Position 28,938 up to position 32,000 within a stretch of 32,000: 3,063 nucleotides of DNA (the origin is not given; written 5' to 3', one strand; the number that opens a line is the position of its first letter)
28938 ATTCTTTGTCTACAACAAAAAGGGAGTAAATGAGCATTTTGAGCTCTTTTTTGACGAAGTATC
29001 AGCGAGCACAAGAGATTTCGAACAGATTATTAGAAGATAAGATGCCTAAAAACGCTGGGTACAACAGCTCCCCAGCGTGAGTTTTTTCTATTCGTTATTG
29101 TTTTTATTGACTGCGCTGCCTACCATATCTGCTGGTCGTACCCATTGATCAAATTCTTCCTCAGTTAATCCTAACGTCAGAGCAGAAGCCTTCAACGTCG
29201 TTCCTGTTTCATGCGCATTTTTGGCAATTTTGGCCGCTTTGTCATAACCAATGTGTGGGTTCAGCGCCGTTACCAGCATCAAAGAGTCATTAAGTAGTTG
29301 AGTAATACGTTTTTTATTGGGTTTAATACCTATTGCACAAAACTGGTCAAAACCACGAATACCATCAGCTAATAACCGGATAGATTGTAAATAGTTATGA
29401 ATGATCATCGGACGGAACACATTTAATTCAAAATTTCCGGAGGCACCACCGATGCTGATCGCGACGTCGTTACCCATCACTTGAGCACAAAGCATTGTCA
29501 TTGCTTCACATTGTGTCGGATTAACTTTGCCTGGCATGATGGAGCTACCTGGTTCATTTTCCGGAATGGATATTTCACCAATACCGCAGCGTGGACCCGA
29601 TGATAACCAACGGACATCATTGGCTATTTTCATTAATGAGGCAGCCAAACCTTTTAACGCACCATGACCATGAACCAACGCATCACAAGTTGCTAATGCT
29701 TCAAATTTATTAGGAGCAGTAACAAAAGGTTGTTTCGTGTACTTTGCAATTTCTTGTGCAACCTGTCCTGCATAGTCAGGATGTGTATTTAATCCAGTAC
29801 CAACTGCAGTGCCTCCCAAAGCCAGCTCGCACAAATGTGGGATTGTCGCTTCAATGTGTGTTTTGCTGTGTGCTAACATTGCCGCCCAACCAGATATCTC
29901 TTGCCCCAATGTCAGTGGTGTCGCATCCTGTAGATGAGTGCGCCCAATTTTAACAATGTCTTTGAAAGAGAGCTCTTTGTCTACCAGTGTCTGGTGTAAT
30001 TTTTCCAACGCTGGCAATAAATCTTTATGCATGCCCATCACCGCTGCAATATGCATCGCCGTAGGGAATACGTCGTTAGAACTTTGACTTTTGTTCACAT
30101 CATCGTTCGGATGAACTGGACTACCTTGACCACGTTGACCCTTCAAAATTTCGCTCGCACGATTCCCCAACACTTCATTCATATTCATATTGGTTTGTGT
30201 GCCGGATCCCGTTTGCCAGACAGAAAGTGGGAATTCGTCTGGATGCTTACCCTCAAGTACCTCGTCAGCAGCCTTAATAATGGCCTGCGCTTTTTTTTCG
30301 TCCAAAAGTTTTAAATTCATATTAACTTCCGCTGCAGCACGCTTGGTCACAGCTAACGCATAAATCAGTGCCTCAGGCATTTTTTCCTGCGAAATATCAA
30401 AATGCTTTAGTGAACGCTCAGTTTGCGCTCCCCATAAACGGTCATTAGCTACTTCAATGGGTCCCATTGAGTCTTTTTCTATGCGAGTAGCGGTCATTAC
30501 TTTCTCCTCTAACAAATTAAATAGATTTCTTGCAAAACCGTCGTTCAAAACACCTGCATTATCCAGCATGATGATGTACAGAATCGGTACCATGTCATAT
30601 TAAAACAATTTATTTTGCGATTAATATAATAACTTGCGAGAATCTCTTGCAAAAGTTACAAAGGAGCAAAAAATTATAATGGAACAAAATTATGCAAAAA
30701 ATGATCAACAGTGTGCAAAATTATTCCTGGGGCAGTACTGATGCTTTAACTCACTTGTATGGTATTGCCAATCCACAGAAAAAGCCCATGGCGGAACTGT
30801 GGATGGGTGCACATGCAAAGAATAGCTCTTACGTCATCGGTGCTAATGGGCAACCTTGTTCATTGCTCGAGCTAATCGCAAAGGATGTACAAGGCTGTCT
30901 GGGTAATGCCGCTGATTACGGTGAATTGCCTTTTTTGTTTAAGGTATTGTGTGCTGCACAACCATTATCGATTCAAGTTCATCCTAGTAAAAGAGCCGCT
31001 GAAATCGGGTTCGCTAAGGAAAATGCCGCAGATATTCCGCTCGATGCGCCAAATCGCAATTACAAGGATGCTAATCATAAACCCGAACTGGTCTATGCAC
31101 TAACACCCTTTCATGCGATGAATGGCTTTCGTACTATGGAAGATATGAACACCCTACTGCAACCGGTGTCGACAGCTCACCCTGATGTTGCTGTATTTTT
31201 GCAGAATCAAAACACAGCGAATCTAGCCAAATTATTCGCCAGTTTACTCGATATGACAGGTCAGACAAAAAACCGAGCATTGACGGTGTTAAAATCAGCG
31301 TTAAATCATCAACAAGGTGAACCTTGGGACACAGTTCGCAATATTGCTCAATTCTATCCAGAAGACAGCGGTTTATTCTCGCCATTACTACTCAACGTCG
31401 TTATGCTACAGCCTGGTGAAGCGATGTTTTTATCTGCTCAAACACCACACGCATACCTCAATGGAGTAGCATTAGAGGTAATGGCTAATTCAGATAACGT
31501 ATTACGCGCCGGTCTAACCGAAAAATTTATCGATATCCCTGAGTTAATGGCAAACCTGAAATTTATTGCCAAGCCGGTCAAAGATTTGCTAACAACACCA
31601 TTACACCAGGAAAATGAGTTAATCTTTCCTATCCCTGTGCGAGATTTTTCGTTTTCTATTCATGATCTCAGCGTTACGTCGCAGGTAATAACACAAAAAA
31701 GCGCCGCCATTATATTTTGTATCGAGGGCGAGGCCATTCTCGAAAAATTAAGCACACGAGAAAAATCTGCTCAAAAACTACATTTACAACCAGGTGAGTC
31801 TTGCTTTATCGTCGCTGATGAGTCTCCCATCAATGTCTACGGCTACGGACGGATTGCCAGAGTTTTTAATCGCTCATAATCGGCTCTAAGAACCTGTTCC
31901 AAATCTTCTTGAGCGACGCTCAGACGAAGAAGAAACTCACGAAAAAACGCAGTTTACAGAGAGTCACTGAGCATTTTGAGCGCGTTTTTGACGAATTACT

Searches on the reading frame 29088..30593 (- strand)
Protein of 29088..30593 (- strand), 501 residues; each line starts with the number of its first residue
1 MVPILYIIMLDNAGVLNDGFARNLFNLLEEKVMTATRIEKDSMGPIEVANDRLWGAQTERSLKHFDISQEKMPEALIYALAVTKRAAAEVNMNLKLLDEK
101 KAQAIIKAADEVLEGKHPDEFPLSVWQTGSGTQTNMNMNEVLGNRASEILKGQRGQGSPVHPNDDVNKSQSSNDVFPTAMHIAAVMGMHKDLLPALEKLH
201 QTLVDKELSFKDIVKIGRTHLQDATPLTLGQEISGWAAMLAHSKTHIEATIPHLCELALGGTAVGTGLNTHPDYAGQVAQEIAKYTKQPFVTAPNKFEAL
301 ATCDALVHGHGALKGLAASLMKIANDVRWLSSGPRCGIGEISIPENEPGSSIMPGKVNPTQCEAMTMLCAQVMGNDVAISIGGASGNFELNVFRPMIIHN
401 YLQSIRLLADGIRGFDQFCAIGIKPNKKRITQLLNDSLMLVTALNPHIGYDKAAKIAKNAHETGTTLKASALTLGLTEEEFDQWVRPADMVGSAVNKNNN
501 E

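Call 63: search_protein_families(library=pfam, proteins=[window:29088-30593:-], max_evalue=0.001)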
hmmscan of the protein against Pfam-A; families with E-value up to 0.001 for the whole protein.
window:29088-30593:- (501 aa): 2 families
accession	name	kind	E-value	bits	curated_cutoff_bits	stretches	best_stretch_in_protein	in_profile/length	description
PF00206.25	Lyase_1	-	1.3e-118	396.4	27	1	44-374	1-312/312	Lyase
PF10415.14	FumaraseC_C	-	1.1e-24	87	32.5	1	440-491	1-53/54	Fumarase C C-terminus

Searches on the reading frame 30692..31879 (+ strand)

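Call 63: search_protein_families(library=pfam, proteins=[window:30692-31879:+], max_evalue=0.001)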
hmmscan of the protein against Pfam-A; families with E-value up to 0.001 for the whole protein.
window:30692-31879:+ (395 aa): 4 families
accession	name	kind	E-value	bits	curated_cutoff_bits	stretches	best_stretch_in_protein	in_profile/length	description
PF20511.4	PMI_typeI_cat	-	9.5e-38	130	22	1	1-148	1-142/143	Phosphomannose isomerase type I, catalytic domain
PF21621.3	MPI_cupin_dom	-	2.5e-20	72.7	27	1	309-393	2-79/79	Mannose-6-phosphate isomerase, cupin domain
PF20512.3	PMI_typeI_hel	-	4.6e-14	53.1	23.4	1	155-234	1-88/88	Phosphomannose isomerase type I, helical insertion domain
PF01238.27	PMI_typeI_C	-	7.7e-06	26.4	21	1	310-348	3-41/48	Phosphomannose isomerase type I C-terminal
